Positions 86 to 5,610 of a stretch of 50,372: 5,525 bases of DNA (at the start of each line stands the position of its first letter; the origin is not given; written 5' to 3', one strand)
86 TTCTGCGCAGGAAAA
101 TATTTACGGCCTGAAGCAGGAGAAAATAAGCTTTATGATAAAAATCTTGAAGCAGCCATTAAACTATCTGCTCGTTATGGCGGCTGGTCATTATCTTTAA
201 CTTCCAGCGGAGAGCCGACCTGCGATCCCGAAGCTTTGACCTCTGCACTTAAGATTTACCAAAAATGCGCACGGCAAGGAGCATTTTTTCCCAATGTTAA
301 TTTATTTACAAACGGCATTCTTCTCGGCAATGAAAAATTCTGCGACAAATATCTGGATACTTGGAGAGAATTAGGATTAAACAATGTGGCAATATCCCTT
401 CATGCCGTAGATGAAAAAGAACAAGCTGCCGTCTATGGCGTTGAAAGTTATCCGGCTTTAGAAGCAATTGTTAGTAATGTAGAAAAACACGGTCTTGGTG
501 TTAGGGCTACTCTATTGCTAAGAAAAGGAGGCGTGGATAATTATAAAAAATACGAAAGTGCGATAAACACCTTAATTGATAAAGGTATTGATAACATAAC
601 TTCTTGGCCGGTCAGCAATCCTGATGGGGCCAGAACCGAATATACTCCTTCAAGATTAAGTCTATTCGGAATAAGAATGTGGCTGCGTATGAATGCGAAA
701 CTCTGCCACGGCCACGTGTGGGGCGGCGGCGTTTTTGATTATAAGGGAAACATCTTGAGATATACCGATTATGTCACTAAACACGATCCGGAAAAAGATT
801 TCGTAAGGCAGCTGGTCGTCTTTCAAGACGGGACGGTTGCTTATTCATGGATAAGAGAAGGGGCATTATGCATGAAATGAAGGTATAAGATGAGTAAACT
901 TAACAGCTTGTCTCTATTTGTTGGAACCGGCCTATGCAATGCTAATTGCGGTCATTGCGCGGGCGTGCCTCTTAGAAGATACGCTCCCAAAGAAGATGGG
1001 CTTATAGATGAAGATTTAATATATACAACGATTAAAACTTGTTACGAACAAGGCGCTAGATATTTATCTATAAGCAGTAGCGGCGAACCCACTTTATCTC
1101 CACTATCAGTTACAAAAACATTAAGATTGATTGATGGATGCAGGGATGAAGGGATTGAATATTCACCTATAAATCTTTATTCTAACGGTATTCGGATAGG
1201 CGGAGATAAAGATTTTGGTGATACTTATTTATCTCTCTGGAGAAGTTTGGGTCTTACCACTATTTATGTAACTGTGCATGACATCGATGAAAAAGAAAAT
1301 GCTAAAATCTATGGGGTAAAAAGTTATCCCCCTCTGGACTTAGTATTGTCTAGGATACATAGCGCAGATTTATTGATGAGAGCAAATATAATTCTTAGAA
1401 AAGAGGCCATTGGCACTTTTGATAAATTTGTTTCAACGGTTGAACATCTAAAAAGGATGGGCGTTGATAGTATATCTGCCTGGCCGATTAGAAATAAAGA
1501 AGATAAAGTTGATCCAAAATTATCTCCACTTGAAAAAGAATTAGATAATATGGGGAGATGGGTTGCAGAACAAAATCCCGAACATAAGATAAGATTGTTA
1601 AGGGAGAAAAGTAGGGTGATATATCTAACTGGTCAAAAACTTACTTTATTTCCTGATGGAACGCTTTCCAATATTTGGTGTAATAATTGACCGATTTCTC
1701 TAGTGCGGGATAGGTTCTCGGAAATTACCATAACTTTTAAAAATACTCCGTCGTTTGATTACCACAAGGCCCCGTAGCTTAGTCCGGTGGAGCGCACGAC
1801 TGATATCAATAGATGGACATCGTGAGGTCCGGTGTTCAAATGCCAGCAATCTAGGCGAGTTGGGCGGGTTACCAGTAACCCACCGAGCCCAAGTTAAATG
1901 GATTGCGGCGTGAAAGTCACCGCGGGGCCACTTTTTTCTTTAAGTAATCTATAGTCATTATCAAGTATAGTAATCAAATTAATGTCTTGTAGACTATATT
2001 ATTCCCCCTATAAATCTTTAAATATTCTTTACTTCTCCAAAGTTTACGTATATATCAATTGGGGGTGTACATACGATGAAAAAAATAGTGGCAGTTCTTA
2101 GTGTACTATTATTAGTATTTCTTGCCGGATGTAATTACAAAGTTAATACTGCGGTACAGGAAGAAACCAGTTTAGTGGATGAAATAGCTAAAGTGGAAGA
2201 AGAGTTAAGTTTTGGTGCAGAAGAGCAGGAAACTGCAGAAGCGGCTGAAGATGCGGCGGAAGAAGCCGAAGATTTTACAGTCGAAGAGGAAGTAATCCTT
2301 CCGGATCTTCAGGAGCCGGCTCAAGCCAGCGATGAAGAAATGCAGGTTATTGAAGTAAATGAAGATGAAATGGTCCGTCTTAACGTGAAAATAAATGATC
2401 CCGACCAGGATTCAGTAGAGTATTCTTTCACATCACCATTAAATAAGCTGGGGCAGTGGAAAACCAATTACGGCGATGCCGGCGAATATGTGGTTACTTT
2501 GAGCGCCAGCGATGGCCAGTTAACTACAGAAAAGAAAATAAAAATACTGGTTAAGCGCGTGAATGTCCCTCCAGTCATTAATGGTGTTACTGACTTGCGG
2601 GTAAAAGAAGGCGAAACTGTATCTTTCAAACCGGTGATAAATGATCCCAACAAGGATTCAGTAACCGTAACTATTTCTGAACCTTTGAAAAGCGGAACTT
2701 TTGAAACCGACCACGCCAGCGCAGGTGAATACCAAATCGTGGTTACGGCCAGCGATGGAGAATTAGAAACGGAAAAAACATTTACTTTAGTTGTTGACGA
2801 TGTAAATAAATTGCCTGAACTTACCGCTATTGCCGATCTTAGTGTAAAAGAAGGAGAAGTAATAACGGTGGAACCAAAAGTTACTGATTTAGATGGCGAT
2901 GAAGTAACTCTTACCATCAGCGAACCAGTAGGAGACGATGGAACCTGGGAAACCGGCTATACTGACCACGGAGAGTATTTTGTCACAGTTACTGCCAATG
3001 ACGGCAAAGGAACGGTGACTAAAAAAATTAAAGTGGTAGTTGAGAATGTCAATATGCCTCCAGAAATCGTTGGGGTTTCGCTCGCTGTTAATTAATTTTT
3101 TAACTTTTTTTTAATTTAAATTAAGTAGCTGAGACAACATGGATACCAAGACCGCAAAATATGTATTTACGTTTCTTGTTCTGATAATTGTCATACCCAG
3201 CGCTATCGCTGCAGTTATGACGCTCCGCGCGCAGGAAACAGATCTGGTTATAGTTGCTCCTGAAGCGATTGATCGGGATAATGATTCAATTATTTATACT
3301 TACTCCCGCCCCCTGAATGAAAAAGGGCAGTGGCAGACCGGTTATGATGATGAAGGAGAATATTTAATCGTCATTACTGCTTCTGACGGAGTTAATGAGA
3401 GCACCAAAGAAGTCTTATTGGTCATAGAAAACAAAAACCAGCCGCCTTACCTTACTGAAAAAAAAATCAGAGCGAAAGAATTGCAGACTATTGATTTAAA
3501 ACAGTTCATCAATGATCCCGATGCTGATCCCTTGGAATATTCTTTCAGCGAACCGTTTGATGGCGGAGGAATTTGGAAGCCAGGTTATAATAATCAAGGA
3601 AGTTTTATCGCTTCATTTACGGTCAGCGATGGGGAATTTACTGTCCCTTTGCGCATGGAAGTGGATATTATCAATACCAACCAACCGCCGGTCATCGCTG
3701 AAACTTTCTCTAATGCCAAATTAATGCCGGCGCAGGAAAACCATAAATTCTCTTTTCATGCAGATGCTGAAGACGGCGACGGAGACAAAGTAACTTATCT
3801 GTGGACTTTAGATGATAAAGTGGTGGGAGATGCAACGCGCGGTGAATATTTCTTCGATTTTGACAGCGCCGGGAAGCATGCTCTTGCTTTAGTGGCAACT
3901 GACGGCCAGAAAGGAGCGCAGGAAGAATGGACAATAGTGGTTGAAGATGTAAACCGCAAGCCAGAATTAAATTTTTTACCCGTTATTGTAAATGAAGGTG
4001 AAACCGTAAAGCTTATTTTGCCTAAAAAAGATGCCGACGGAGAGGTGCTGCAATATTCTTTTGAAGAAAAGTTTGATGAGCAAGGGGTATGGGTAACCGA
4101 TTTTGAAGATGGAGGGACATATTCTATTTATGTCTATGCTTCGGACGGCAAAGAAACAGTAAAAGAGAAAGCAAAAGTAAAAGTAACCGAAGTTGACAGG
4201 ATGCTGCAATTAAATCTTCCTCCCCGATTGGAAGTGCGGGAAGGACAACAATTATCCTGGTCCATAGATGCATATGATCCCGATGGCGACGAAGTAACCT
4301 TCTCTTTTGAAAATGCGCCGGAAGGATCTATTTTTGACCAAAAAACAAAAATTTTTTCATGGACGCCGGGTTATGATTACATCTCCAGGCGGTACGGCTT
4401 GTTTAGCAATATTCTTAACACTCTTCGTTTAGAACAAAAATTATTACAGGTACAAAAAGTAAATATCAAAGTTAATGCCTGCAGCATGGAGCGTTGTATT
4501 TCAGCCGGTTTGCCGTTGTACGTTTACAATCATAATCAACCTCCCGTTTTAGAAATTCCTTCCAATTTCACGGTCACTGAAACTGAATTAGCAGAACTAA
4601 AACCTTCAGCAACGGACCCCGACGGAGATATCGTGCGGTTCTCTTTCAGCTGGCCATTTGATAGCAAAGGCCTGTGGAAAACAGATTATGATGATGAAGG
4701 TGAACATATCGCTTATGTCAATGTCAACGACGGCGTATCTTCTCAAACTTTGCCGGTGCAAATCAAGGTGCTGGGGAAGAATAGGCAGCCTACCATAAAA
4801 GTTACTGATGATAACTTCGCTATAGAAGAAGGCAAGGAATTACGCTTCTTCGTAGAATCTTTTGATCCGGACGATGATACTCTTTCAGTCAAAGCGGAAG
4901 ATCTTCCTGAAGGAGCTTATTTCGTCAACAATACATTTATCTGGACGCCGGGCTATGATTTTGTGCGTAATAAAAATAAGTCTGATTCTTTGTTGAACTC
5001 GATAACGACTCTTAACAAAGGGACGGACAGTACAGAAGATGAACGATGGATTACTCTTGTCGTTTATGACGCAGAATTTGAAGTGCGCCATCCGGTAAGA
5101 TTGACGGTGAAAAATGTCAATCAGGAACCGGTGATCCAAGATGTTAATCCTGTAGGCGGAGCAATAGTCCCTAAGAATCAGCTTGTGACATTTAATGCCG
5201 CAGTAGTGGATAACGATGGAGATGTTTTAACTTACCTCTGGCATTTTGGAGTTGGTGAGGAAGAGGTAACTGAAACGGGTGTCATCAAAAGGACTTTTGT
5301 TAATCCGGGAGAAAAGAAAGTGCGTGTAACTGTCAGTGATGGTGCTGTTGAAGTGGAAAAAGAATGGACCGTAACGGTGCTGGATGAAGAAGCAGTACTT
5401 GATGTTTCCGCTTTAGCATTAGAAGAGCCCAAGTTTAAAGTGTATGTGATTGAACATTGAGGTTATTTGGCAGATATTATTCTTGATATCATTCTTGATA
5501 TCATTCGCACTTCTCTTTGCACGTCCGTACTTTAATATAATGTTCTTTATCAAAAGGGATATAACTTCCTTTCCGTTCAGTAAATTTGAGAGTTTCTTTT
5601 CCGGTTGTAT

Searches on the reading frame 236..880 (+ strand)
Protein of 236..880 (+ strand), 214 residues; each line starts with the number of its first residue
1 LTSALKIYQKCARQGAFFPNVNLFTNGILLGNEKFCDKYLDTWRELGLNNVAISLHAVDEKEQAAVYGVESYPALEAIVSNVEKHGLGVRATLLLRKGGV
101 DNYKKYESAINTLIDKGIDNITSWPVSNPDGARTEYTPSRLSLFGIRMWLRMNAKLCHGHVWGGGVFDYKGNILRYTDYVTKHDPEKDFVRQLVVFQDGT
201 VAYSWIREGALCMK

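Call 32: search_protein_families(library=pfam, proteins=[window:236-880:+], max_evalue=0.0001)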
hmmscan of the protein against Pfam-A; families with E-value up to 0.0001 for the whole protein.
window:236-880:+ (214 aa): 1 family
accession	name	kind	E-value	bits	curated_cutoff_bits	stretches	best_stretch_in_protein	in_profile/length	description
PF04055.27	Radical_SAM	-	9.7e-05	23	29.5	0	19-120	78-143/166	Radical SAM superfamily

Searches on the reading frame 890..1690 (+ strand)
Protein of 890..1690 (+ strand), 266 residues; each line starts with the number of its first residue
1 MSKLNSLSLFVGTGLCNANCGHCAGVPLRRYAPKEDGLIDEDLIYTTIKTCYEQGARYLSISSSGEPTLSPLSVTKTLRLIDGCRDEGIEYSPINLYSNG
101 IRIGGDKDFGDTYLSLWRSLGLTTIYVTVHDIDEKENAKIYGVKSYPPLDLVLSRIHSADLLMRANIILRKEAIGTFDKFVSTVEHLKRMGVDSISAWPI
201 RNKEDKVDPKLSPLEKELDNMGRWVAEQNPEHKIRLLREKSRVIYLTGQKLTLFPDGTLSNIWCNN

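Call 32: search_protein_families(library=pfam, proteins=[window:890-1690:+], max_evalue=0.0001)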
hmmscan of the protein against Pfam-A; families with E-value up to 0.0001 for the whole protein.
window:890-1690:+ (266 aa): 1 family
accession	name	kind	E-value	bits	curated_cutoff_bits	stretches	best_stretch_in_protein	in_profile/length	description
PF04055.27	Radical_SAM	-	1.4e-08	35.5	29.5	1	13-193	4-142/166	Radical SAM superfamily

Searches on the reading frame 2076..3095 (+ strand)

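Call 32: search_protein_families(library=pfam, proteins=[window:2076-3095:+], max_evalue=0.0001)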
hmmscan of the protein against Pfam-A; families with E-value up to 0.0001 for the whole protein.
window:2076-3095:+ (339 aa): 6 families
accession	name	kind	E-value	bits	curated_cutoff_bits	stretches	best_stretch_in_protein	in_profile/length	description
PF00801.26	PKD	-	1.9e-11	44.2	23.5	0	259-322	13-80/80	PKD domain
PF17963.7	Big_9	-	5e-11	43.8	23.6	0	163-242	1-76/89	Bacterial Ig domain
PF17803.7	Cadherin_4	-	4.9e-08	33.8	25.1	0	155-212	3-64/71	Bacterial cadherin-like domain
PF18911.6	PKD_4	-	2.2e-07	31.3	27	0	244-319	1-80/85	PKD domain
PF18981.6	InlK_D3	-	1.9e-06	28.3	25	0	297-322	48-73/75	Internalin K domain (D3/D4)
PF05345.18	He_PIG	-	2.9e-05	24.8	24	0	206-240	62-95/96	Putative Ig domain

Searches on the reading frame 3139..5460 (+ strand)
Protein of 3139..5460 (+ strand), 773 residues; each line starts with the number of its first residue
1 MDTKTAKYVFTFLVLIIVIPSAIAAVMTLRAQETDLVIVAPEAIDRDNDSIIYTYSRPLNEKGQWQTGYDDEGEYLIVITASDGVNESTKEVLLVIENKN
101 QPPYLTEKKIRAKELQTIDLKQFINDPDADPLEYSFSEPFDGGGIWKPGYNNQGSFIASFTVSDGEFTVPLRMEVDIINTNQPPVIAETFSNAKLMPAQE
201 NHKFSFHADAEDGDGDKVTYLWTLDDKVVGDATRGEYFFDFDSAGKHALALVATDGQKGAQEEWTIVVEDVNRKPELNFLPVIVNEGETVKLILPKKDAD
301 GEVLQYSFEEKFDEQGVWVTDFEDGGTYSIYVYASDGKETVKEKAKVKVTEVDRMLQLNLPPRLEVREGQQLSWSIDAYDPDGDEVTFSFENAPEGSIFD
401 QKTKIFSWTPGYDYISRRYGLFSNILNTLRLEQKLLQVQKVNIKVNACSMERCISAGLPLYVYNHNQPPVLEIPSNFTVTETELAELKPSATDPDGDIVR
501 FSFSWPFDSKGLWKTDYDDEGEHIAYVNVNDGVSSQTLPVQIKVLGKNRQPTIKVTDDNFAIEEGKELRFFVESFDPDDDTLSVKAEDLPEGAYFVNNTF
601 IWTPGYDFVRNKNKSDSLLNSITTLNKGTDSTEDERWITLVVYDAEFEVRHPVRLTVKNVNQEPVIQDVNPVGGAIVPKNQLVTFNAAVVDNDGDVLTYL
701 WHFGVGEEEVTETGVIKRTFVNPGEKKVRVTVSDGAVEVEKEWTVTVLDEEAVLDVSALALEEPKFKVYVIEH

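Call 32: search_protein_families(library=pfam, proteins=[window:3139-5460:+], max_evalue=0.0001)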
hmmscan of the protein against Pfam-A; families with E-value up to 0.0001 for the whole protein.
window:3139-5460:+ (773 aa): 7 families
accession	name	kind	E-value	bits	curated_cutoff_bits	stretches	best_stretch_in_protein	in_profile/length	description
PF00801.26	PKD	-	2e-24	85.8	23.5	2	674-747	8-80/80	PKD domain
PF17963.7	Big_9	-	4.5e-20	72.8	23.6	0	548-610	1-66/89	Bacterial Ig domain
PF18911.6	PKD_4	-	3.3e-17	62.7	27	1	674-745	11-83/85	PKD domain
PF17803.7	Cadherin_4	-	6e-16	59.2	25.1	0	540-588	3-53/71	Bacterial cadherin-like domain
PF05345.18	He_PIG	-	2.2e-08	34.9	24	0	364-411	11-66/96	Putative Ig domain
PF19410.4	DUF5980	-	2.7e-07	31.4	27.1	0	520-544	69-93/97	Family of unknown function (DUF5980)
PF16820.11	PKD_3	-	5.6e-06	26.6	26.3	0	200-251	17-64/68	PKD-like domain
